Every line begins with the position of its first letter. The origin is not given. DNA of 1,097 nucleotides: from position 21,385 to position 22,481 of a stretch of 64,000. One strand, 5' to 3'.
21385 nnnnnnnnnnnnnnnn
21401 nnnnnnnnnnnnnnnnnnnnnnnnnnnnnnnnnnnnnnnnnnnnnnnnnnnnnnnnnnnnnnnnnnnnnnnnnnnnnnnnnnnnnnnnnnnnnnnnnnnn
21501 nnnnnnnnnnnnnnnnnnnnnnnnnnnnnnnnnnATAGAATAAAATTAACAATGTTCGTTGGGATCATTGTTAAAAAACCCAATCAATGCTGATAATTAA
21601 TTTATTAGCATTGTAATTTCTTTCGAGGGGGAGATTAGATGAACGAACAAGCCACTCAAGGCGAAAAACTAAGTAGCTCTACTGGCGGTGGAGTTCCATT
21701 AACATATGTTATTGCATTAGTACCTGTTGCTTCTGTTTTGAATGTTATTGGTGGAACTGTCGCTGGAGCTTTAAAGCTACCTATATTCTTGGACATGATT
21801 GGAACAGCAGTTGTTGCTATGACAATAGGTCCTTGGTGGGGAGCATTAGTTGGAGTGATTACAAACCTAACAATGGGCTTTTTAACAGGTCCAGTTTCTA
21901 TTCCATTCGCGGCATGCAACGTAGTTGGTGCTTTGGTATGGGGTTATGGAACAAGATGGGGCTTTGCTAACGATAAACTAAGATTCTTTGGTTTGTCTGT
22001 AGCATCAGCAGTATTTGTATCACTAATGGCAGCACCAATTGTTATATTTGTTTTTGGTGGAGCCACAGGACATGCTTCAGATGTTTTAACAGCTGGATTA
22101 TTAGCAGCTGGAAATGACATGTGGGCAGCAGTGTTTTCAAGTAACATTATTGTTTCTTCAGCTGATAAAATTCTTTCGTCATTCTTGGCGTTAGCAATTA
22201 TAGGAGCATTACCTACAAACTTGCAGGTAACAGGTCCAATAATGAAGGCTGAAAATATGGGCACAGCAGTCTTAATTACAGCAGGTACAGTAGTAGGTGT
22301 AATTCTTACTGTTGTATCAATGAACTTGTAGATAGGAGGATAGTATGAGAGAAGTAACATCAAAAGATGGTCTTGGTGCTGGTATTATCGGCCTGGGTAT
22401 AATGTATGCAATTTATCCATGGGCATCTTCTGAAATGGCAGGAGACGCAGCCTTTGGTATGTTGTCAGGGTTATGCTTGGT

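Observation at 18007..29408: Riboswitch-gated ECF importer embedded in a nucleoside-cleaving gene set: candidate queuosine / 7-deazapurine nucleoside salvage locus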

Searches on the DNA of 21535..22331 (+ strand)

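Call 23: search_rna_families(sources=[L003, L005, L009, L011, L001], threshold=evalue, max_evalue=5, show_alignments=8)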
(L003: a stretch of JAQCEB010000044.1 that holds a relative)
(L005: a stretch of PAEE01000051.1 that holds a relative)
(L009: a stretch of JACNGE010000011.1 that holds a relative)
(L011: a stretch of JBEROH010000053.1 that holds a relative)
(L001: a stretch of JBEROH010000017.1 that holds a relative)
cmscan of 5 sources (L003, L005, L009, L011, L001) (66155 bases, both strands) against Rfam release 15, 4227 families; matches with E-value up to 5: 2.
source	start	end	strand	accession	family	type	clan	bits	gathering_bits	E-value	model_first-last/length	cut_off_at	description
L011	13597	13765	-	RF01437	S_pombe_snR10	Gene; snRNA; snoRNA; HACA-box;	CL00031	31.5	50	1.7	1-167/167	no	small nucleolar RNA snR10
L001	12731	13015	+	RF02209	WT1-AS_7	Gene; lncRNA;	-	17.9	50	2.2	1-294/294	no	WT1 antisense RNA conserved region 7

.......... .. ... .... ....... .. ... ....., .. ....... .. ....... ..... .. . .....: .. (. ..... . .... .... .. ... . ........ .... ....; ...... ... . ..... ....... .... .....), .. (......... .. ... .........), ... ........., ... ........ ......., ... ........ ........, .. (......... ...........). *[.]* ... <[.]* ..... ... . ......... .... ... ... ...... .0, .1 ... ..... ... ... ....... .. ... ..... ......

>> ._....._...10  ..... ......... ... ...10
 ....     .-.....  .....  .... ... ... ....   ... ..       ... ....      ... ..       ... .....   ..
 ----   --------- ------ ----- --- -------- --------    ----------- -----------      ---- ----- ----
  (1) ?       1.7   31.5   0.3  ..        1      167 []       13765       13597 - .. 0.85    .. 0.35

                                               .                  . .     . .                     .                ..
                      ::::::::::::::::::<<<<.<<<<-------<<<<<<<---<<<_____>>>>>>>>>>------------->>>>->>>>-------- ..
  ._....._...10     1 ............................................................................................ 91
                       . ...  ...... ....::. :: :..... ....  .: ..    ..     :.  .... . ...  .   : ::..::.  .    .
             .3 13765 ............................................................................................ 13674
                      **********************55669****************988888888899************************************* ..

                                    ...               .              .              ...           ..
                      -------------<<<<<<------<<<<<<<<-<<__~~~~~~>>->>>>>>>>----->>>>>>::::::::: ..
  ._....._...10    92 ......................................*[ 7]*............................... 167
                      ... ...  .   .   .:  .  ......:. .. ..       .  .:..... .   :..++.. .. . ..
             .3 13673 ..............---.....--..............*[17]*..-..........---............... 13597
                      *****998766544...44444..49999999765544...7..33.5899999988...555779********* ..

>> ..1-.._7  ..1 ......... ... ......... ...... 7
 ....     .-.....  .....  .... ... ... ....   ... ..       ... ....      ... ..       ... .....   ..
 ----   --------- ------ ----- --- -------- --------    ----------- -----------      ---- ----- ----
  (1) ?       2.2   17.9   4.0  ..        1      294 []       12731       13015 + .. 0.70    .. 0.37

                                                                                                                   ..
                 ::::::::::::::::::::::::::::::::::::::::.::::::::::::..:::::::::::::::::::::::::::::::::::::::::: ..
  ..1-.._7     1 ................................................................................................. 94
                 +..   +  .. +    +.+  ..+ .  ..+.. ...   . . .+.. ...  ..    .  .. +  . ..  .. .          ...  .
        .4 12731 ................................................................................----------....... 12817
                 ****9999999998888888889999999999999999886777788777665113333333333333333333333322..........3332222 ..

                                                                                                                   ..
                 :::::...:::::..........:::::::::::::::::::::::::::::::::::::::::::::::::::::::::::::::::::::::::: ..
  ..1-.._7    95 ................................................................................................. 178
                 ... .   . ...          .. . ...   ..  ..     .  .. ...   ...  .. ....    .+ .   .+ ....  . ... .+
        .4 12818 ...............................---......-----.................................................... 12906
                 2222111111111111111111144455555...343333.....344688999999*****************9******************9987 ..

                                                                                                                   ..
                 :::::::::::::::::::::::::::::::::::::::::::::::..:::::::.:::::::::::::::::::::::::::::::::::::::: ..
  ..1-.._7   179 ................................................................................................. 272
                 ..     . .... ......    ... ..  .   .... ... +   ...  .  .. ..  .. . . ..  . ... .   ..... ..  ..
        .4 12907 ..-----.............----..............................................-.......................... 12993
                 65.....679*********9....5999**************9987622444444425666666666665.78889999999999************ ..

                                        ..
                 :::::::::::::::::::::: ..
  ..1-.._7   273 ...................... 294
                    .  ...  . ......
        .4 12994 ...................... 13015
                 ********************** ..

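Call 24: search_rna_families(source=L009, start=9780, end=10000, threshold=evalue, max_evalue=10, show_alignments=6)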
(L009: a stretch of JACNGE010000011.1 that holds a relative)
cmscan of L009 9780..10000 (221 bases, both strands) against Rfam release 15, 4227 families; matches with E-value up to 10: 12.
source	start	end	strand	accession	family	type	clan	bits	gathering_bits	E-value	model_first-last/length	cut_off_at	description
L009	9911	9993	+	RF02068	STnc480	Gene; sRNA;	-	21.9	72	0.43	1-72/72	no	Enterobacterial sRNA STnc480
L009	9937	10000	-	RF01435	S_pombe_snR5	Gene; snRNA; snoRNA; HACA-box;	CL00038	18.1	80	0.48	73-143/143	5'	small nucleolar RNA snR5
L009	9851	9951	-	RF02413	snoR145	Gene; snRNA; snoRNA; HACA-box;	-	17.4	57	0.99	1-147/147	no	Small nucleolar RNA snoR145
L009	9926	9994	+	RF04331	Plastid-clpP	Cis-reg;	-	17.3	55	1.3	1-69/69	no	Plastid-clpP 5UTR RNA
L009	9860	9960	-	RF02920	Fusobacteriales-1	Cis-reg;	-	17.1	52.1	3.5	1-113/113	no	Fusobacteriales-1 RNA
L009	9903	9999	+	RF04184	BTnc060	Gene; sRNA;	-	14.9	228.9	4.1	1-213/213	no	Bacteroides sRNA BTnc060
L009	9860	9987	+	RF01578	RUF1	Gene; sRNA;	-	13.9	70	1.8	1-264/264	no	Plasmodium RNA of unkown function RUF1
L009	9861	9922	+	RF00600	SNORA79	Gene; snRNA; snoRNA; HACA-box;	-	13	55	9.6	1-143/143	no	Small nucleolar RNA SNORA79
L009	9905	9960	+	RF03003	GP20-b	Cis-reg;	-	12.9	36.2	3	1-62/62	no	GP20-b RNA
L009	9842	9907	+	RF01937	mir-2780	Gene; miRNA;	-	12.9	95.5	4.6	1-88/88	no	mir-2780 microRNA precursor family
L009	9922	9961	+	RF00522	PreQ1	Cis-reg; riboswitch;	-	11.9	39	5.8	1-45/45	no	PreQ1 (pre queuosine) riboswitch aptamer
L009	9824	10000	+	RF02970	EGFOA-assoc-1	Gene; sRNA;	-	8.7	224.5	2.9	1-247/250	3'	EGFOA-assoc-1 RNA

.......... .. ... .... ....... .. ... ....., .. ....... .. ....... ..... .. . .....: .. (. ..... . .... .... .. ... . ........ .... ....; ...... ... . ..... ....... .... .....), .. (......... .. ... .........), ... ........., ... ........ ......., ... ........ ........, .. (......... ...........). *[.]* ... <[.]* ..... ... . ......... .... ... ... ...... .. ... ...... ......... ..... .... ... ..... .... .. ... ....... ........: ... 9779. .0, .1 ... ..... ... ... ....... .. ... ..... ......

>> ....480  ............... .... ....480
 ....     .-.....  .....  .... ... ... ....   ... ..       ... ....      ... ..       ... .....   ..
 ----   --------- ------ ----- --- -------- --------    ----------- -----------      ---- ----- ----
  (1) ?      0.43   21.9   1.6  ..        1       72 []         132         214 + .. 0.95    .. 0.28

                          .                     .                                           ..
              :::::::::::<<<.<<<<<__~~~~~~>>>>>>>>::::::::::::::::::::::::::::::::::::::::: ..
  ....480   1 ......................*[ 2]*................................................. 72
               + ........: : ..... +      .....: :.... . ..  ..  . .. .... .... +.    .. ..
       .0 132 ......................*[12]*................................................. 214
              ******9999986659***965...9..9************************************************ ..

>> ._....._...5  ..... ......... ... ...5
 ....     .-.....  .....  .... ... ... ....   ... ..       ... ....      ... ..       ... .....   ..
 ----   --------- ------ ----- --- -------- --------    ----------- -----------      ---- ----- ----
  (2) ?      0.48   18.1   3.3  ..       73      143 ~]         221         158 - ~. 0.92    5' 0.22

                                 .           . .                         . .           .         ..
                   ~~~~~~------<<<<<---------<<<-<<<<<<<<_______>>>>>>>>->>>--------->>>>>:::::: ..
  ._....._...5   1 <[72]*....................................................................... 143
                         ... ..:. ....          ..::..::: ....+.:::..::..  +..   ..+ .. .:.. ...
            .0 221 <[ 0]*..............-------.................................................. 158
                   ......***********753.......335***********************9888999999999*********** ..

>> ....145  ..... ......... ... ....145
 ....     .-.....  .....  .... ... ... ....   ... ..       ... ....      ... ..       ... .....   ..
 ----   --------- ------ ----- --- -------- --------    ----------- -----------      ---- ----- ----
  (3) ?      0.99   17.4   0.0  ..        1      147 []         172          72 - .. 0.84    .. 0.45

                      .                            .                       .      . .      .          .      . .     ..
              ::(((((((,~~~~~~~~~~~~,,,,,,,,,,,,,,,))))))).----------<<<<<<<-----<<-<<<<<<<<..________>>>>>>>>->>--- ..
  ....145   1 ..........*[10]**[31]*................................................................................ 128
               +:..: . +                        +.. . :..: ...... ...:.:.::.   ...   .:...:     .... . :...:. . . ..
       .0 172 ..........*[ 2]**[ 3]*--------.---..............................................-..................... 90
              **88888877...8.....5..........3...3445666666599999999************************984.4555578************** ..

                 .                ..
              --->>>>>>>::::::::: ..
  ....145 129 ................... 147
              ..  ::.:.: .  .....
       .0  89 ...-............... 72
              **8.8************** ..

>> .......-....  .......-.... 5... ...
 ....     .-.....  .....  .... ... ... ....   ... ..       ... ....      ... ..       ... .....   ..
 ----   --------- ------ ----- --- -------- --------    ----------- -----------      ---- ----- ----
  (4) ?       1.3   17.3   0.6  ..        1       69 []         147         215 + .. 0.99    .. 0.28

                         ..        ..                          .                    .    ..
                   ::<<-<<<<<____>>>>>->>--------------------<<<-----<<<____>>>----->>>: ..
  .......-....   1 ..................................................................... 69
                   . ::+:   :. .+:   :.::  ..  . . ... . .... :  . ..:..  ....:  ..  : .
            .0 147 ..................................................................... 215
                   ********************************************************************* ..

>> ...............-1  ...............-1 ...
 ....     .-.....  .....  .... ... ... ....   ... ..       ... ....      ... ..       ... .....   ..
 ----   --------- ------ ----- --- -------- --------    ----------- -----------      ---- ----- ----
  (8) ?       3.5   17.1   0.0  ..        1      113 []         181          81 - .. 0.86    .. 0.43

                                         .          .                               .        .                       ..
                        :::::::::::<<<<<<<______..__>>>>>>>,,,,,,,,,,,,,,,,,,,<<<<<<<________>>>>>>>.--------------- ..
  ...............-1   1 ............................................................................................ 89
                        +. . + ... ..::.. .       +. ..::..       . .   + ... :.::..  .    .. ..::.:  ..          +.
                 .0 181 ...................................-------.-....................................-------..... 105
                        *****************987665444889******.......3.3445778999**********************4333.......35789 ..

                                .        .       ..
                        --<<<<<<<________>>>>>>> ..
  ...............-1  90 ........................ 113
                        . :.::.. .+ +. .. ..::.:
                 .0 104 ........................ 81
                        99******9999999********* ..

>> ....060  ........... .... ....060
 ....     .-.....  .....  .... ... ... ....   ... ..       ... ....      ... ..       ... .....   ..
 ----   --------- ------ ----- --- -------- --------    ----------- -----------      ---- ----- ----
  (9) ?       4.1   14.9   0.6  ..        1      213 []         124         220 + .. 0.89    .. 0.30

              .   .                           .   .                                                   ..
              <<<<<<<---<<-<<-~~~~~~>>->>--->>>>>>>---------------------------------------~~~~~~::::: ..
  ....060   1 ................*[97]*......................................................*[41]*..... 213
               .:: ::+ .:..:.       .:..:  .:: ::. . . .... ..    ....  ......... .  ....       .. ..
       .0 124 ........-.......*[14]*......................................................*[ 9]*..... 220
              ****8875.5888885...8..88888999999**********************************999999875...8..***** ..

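Call 25: search_rna_families(source=window, start=21535, end=21640, threshold=evalue, max_evalue=10, show_alignments=6)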
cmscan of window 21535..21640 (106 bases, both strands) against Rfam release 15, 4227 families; matches with E-value up to 10: 3.
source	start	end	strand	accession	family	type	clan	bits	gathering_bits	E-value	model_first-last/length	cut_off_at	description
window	21555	21628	+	RF01176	snR78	Gene; snRNA; snoRNA; CD-box;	CL00063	17.2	48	1.3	1-82/82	no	Small nucleolar RNA snR78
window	21581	21617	-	RF00731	mir-155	Gene; miRNA;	-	11.8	56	9.8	1-65/65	no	mir-155 microRNA precursor family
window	21566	21589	+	RF00663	mir-183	Gene; miRNA;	CL00093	11.7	53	4.6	26-49/74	no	mir-183 microRNA precursor family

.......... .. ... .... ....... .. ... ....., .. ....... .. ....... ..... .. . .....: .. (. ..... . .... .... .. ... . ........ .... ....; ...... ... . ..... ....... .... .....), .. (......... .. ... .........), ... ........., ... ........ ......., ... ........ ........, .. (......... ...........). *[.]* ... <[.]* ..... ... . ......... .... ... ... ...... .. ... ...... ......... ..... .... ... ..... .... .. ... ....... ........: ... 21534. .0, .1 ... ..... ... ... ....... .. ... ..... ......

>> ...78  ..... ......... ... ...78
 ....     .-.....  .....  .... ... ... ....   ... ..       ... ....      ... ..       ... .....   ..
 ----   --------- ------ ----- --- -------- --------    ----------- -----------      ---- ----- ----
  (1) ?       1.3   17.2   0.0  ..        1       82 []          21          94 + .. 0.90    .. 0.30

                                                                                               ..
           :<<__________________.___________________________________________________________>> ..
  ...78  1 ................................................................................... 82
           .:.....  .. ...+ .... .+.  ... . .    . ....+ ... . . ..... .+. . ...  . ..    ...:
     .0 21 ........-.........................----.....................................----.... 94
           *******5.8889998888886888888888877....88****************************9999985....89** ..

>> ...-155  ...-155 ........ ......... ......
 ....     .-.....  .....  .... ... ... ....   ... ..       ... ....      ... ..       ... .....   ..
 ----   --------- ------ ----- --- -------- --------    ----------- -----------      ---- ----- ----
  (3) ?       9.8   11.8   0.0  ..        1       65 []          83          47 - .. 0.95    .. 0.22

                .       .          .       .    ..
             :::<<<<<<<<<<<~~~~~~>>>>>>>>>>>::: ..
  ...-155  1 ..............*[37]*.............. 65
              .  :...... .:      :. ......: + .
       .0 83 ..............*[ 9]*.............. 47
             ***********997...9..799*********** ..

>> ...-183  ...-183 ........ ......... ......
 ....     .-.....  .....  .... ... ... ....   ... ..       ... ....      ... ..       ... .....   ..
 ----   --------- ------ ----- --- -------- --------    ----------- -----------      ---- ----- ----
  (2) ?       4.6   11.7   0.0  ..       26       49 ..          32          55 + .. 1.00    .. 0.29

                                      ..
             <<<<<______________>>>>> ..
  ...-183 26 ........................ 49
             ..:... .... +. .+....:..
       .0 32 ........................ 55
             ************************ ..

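Call 61: search_rna_families(sources=[L012, L013, L017, L024, L028, L039, L044, L055, L056, L058, L059, L021], threshold=gathering)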
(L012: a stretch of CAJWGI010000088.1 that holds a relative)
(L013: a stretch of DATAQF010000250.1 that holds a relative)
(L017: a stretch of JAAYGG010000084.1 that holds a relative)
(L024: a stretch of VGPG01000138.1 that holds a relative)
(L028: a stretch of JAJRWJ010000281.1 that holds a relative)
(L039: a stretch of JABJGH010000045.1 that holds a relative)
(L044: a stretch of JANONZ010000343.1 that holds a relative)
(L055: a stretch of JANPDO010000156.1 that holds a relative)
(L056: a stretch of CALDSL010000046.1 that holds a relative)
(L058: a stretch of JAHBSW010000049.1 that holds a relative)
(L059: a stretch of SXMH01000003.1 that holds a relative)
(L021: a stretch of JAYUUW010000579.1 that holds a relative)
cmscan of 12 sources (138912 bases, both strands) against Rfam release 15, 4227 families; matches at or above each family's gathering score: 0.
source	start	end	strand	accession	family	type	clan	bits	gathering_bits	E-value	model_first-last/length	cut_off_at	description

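Call 62: search_rna_families(sources=[L041, L064, L018, L029, L045, L034, L069], threshold=gathering)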
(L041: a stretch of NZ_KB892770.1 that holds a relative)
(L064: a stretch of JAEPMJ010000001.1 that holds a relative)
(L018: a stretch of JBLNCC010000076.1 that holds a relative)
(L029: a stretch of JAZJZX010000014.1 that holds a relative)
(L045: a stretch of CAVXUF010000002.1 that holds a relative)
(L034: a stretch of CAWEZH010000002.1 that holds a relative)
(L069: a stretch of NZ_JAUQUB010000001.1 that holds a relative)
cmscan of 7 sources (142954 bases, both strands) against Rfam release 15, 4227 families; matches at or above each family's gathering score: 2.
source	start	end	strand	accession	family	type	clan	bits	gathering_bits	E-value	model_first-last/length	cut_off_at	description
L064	6696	6766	+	RF00005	tRNA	Gene; tRNA;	CL00001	63.8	29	3.5e-11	1-71/71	no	tRNA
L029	4122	4204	+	RF00005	tRNA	Gene; tRNA;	CL00001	57.2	29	2.4e-09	1-71/71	no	tRNA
